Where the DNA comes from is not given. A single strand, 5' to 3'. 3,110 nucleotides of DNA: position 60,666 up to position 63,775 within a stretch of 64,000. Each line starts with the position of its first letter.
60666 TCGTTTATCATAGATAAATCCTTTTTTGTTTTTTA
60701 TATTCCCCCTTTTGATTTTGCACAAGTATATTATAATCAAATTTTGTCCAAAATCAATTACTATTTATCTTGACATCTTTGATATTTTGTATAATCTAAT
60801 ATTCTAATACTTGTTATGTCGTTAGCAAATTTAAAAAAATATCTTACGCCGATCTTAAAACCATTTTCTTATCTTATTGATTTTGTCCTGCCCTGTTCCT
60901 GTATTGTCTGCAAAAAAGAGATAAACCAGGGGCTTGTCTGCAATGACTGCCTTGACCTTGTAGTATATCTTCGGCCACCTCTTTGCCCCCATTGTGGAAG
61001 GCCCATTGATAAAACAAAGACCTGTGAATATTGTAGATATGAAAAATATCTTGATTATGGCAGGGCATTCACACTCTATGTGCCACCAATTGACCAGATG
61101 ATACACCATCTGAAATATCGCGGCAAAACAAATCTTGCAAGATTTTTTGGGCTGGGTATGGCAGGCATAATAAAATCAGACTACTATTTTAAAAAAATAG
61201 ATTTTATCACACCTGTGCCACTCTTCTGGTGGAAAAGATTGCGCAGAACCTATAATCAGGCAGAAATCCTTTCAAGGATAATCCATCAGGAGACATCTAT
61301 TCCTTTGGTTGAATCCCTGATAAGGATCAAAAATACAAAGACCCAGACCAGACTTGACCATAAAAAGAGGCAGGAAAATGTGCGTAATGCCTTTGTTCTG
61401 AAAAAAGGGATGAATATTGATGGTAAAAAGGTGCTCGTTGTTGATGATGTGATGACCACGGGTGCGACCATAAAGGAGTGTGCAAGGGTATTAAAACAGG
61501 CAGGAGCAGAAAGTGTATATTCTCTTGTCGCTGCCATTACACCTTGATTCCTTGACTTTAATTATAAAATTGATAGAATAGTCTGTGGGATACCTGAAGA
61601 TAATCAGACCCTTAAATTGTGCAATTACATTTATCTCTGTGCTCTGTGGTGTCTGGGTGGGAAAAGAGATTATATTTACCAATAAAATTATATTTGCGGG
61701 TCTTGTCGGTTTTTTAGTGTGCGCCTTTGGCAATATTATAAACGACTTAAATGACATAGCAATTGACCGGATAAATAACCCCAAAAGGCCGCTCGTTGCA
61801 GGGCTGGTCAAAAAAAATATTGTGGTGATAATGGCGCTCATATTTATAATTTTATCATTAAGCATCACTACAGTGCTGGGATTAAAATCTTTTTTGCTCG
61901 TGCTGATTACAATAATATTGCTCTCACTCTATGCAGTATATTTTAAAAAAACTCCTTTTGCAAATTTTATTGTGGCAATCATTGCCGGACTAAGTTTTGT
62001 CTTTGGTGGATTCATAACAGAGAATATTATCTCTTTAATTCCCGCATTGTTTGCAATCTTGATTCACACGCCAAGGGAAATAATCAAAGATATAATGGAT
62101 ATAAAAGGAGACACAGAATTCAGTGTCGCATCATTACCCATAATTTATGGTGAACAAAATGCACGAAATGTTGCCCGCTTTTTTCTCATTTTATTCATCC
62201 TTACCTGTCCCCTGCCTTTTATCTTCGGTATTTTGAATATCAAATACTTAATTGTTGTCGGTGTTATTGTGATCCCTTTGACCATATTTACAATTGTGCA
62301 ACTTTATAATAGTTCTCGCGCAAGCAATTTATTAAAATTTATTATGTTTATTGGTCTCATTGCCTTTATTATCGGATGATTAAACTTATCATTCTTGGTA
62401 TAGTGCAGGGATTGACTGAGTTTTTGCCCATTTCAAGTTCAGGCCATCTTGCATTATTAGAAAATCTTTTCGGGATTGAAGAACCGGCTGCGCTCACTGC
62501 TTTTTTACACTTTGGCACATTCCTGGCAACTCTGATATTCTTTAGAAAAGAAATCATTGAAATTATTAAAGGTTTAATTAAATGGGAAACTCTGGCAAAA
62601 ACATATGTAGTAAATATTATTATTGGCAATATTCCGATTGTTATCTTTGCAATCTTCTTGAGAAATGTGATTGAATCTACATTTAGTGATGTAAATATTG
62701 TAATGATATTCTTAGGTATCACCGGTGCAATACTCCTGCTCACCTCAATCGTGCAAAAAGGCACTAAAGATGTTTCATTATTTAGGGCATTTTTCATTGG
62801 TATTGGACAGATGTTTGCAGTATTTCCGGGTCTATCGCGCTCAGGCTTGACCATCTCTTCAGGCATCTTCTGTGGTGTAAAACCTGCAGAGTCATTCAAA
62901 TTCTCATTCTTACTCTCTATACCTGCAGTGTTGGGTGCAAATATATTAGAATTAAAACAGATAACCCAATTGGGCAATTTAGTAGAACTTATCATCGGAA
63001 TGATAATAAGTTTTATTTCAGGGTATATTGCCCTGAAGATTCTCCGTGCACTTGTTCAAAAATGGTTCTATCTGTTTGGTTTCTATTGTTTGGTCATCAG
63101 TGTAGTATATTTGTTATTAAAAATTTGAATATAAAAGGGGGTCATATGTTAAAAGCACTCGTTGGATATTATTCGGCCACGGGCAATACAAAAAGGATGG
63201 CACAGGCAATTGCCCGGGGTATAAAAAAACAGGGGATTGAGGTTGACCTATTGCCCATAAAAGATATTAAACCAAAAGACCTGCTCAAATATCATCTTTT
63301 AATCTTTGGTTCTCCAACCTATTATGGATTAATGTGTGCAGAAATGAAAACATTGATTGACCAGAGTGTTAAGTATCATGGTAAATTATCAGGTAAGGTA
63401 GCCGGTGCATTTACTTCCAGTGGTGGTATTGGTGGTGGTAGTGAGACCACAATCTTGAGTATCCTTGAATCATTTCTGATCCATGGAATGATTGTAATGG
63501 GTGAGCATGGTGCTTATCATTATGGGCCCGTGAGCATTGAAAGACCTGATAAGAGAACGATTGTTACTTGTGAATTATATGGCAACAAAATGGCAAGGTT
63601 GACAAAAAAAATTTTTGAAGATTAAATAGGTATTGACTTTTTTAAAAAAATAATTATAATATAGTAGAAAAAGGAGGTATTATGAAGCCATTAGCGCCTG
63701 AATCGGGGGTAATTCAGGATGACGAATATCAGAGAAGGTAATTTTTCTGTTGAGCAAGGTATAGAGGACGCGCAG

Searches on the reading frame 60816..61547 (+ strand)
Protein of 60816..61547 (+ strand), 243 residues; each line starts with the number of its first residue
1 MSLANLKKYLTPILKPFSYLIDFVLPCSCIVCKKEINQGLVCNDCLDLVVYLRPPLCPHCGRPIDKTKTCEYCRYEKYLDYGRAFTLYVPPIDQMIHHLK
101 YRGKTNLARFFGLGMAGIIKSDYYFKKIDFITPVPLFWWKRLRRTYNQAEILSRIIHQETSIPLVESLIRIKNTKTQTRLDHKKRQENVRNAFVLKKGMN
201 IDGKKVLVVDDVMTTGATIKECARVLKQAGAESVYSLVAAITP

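Call 69: find_encoding_contigs(protein=window:60816-61547:+, flank=10000, max_places=4)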
Protein window:60816-61547:+ (243 aa): 1 contig read that carries it; 1 place shown.
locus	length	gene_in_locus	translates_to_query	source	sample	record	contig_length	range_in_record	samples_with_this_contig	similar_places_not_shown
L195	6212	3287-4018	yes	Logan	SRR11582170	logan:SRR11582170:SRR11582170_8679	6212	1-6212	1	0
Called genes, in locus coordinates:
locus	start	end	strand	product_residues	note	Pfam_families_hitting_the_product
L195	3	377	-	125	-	?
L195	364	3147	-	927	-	PF21445:ADDB_N (weak), PF12705:PDDEXK_1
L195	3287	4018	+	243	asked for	PF18912:DZR_2, PF00156:Pribosyltran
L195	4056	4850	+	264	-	PF01040:UbiA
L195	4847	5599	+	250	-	PF02673:BacA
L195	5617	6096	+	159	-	PF12724:Flavodoxin_5, PF00258:Flavodoxin_1, PF03358:FMN_red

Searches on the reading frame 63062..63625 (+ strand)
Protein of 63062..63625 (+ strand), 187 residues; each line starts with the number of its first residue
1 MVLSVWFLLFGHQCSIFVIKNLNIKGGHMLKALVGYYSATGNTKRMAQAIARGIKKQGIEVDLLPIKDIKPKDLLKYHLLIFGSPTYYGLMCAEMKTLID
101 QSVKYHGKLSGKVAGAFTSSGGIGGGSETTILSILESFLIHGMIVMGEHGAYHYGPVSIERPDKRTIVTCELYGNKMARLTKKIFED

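Call 67: find_encoding_contigs(protein=window:63062-63625:+, flank=10000, max_places=4)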
Protein window:63062-63625:+ (187 aa): no gene with exactly this product is on record in the collection.
